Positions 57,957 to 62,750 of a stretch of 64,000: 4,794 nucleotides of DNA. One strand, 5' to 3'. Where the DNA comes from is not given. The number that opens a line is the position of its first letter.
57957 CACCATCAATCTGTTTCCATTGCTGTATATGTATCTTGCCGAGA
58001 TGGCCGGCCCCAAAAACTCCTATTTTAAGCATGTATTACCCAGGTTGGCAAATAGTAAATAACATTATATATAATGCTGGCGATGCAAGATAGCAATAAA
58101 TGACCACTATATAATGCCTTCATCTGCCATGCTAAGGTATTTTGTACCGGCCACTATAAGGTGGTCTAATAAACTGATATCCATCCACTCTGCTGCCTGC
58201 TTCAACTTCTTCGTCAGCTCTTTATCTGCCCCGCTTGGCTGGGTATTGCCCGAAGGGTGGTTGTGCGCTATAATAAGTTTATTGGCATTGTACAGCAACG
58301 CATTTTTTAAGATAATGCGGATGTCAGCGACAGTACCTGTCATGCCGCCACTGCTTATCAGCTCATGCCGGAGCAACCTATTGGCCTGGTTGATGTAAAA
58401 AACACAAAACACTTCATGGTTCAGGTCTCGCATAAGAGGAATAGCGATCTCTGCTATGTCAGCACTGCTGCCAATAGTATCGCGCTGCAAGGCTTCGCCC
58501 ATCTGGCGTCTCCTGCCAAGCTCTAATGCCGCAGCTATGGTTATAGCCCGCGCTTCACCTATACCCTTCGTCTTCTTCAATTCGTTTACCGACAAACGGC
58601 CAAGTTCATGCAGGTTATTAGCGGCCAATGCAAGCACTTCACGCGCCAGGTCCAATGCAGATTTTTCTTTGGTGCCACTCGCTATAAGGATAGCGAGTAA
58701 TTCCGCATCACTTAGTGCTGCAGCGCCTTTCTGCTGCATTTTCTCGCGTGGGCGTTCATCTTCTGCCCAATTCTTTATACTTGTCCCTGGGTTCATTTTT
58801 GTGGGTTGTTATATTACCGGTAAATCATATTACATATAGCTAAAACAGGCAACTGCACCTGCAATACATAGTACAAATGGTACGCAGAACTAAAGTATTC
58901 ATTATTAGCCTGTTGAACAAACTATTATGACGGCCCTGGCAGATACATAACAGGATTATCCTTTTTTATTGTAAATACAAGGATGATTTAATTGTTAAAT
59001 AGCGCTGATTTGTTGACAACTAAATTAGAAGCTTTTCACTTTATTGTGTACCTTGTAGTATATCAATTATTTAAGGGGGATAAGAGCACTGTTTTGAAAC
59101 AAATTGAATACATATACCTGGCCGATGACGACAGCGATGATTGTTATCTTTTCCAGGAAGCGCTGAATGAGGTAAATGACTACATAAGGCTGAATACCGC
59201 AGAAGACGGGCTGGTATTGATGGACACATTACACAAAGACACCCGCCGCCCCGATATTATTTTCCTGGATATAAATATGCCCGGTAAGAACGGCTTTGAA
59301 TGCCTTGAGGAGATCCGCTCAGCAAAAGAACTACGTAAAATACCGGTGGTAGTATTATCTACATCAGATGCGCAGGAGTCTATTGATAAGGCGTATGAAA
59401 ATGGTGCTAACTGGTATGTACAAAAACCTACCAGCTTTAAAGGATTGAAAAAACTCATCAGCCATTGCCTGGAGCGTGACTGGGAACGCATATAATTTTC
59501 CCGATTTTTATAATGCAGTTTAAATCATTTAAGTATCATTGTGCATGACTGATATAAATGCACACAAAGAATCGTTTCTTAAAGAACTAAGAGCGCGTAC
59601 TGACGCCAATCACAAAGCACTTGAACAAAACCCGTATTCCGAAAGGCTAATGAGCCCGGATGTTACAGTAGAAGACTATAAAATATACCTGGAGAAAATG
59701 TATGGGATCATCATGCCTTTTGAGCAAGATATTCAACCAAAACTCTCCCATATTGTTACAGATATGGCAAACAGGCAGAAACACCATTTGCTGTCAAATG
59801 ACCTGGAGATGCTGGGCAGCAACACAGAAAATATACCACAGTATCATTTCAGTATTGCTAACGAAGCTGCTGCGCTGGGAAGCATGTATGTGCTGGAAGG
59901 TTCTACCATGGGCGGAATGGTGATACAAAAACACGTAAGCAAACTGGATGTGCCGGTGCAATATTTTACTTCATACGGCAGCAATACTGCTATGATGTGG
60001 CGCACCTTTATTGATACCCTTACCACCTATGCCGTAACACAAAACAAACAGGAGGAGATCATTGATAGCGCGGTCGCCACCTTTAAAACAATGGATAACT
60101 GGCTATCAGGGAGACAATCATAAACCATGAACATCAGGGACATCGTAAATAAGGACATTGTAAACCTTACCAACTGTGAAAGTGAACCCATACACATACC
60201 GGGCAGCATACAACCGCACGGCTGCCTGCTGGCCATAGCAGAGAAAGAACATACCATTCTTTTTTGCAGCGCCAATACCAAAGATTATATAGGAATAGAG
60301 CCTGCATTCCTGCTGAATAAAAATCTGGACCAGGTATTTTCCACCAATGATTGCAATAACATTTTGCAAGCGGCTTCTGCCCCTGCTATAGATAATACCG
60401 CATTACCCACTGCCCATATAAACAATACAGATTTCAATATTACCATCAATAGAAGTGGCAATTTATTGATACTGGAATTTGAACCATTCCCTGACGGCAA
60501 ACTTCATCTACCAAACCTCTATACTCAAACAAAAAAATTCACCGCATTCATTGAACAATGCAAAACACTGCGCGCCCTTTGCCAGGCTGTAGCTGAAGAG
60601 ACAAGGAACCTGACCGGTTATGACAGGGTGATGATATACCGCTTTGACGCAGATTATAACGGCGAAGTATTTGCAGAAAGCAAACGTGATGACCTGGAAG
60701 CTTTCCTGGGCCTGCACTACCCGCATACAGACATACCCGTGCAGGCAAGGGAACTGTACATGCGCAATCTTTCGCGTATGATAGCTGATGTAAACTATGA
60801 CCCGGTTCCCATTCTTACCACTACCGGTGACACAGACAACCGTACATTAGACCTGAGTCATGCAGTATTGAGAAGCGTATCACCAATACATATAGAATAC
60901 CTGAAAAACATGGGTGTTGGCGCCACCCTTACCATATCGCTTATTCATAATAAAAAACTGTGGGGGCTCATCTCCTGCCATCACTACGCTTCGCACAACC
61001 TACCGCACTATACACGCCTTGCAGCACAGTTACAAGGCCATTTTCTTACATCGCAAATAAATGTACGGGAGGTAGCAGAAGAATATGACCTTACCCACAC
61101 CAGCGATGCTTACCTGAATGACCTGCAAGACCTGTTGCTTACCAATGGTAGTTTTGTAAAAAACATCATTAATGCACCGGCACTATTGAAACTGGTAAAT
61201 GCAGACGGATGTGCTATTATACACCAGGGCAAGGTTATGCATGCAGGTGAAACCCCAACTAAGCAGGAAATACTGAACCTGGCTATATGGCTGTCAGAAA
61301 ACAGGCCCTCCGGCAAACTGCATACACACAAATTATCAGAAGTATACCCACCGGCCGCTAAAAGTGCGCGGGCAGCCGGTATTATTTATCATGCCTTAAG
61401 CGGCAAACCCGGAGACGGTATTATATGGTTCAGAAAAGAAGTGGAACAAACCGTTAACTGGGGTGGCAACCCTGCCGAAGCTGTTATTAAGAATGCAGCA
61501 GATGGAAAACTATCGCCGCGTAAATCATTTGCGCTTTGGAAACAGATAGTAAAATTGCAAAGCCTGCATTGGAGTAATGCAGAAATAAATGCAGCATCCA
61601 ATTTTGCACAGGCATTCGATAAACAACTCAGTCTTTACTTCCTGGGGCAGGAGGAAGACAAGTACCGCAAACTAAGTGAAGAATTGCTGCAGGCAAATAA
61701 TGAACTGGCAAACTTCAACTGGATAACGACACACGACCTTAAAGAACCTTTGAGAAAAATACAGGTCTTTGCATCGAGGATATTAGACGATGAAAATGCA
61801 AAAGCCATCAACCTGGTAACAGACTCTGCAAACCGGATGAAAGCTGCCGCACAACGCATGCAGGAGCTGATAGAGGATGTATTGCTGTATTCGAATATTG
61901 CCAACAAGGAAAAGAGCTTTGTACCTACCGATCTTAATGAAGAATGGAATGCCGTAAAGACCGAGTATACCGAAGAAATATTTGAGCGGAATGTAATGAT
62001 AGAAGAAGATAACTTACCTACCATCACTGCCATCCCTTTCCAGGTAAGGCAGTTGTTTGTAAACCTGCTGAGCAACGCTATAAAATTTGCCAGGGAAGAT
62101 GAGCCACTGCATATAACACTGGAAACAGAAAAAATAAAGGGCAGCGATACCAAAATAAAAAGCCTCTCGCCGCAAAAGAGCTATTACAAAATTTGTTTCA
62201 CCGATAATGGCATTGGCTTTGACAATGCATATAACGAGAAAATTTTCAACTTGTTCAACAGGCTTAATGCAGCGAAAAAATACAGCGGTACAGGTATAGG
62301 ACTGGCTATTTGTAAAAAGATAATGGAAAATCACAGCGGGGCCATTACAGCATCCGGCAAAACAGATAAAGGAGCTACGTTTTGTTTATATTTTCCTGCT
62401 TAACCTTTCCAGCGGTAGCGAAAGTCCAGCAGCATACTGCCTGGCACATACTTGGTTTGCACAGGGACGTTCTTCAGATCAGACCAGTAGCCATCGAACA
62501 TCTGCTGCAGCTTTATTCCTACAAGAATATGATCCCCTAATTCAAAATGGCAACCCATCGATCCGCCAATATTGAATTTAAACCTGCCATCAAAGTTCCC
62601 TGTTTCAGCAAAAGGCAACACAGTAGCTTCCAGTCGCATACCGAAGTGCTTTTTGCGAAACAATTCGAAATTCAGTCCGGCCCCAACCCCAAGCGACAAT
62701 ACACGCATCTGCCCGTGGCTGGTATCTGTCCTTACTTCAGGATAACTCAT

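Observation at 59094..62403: Complete red/far-red light-sensing operon (RR-bphO-bphP) in a Bacteroidota heterotroph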

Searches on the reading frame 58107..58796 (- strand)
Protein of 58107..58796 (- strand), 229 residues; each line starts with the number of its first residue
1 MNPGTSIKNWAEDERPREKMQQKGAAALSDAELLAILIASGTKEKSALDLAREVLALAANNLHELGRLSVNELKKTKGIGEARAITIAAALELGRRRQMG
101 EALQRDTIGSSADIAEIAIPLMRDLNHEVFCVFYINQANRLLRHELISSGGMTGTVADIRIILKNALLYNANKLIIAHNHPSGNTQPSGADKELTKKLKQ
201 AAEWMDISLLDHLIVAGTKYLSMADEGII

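Call 3: search_protein_families(library=pfam, proteins=[window:58107-58796:-], max_evalue=0.01)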
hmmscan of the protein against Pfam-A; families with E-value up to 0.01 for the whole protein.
window:58107-58796:- (229 aa): 2 families
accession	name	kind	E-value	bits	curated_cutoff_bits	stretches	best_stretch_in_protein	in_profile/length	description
PF04002.20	RadC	-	1.7e-40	138.2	22.1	1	109-227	2-120/121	RadC-like JAB domain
PF20582.4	UPF0758_N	-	8.5e-31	106.3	27.1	1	7-85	1-77/77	UPF0758 N-terminal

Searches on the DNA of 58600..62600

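Call 51: search_rna_families(source=window, start=58600, end=62600, threshold=evalue, max_evalue=1)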
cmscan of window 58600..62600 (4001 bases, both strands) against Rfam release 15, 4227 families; matches with E-value up to 1: 0.
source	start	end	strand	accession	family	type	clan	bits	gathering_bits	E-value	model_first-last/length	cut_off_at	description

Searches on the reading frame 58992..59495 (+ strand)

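Call 3: search_protein_families(library=pfam, proteins=[window:58992-59495:+], max_evalue=0.01)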
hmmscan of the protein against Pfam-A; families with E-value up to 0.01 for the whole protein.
window:58992-59495:+ (167 aa): 1 family
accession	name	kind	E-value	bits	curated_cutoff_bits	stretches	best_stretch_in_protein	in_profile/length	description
PF00072.30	Response_reg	-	4.5e-20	72.3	30.2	1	41-156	1-110/111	Response regulator receiver domain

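Call 4: search_protein_families(library=ncbifam, proteins=[window:58992-59495:+], max_evalue=0.01)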
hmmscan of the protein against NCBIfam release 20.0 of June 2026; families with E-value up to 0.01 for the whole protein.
window:58992-59495:+ (167 aa): 86 families (the best 25 are shown)
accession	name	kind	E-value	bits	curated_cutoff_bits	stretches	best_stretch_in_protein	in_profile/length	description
TIGR02875.1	spore_0_A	equivalog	1.4e-15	57.2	200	1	41-159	5-121/262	sporulation transcription factor Spo0A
TIGR01818.1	ntrC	equivalog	2.9e-13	49.4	558.6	1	41-160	1-114/463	nitrogen regulation protein NR(I)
NF051850.1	RespRegRprY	equivalog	1.5e-12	47.4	370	1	41-161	7-121/234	response regulator transcription factor RprY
NF053854.1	RespRegPhoBBctds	equivalog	6.6e-12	45.3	270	1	42-163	2-118/225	two-component system response regulator PhoB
NF007135.0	PRK09581.1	equivalog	6.9e-12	44.9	474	1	45-148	9-108/457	PleD family two-component system response regulator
NF041866.1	EpsW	equivalog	2.4e-11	43.3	200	1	76-161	42-126/131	exopolysaccharide biosynthesis response regulator EpsW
TIGR02154.1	PhoB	equivalog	2.5e-11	43.3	296.2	1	83-162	43-122/226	phosphate regulon transcriptional regulator PhoB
NF007935.0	PRK10651.1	equivalog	3.2e-11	42.8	250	1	83-146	49-110/216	two-component system response regulator NarL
NF040689.1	MtrAB_MtrA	equivalog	3.7e-11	42.8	300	1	63-152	21-105/219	MtrAB system response regulator MtrA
NF045944.1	ResRegRpaBCyano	equivalog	7.7e-11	41.8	330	1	66-162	23-114/229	response regulator transcription factor RpaB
NF038297.2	hybrid_HK_HrmK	equivalog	9.9e-11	41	725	1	34-157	486-605/607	hybrid histidine kinase/response regulator HrmK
TIGR01387.1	cztR_silR_copR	subfamily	1.2e-10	41.5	279.2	1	54-162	14-116/218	heavy metal response regulator transcription factor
NF007969.0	PRK10693.1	equivalog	1.9e-10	40.3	329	1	44-160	13-124/337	two-component system response regulator RssB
NF041367.1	CheY_Halo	equivalog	2e-10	41.1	200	1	46-148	6-102/114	chemotaxis protein CheY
NF045901.1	HisKinLetSLeg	equivalog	3.8e-10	38.4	1650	1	40-160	673-789/906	two-component system sensor histidine kinase LetS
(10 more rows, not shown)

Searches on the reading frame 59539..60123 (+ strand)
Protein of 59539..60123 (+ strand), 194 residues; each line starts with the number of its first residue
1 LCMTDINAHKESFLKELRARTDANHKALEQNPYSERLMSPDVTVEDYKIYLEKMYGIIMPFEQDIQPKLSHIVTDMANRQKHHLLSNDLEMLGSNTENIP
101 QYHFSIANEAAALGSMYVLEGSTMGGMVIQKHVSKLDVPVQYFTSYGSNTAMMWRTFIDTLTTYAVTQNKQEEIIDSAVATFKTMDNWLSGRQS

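Call 3: search_protein_families(library=pfam, proteins=[window:59539-60123:+], max_evalue=0.01)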
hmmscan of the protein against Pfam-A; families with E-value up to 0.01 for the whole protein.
window:59539-60123:+ (194 aa): 1 family
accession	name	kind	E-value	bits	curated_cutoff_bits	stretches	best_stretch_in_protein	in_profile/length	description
PF01126.25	Heme_oxygenase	-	5.6e-15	56.1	23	1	12-189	2-202/204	Heme oxygenase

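Call 4: search_protein_families(library=ncbifam, proteins=[window:59539-60123:+], max_evalue=0.01)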
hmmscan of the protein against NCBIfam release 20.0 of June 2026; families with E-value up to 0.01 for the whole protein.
window:59539-60123:+ (194 aa): 0 families

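Call 23: search_solved_structures(query=window:59545-60123:+, show_alignments=2, max_evalue=0.01)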
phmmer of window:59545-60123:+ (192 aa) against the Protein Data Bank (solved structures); distinct sequences matched with E-value up to 0.01: 1.
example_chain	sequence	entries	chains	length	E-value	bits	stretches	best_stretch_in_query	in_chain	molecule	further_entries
1j77_A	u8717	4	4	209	1e-06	32.1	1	9-180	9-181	HemO | Heme oxygenase 1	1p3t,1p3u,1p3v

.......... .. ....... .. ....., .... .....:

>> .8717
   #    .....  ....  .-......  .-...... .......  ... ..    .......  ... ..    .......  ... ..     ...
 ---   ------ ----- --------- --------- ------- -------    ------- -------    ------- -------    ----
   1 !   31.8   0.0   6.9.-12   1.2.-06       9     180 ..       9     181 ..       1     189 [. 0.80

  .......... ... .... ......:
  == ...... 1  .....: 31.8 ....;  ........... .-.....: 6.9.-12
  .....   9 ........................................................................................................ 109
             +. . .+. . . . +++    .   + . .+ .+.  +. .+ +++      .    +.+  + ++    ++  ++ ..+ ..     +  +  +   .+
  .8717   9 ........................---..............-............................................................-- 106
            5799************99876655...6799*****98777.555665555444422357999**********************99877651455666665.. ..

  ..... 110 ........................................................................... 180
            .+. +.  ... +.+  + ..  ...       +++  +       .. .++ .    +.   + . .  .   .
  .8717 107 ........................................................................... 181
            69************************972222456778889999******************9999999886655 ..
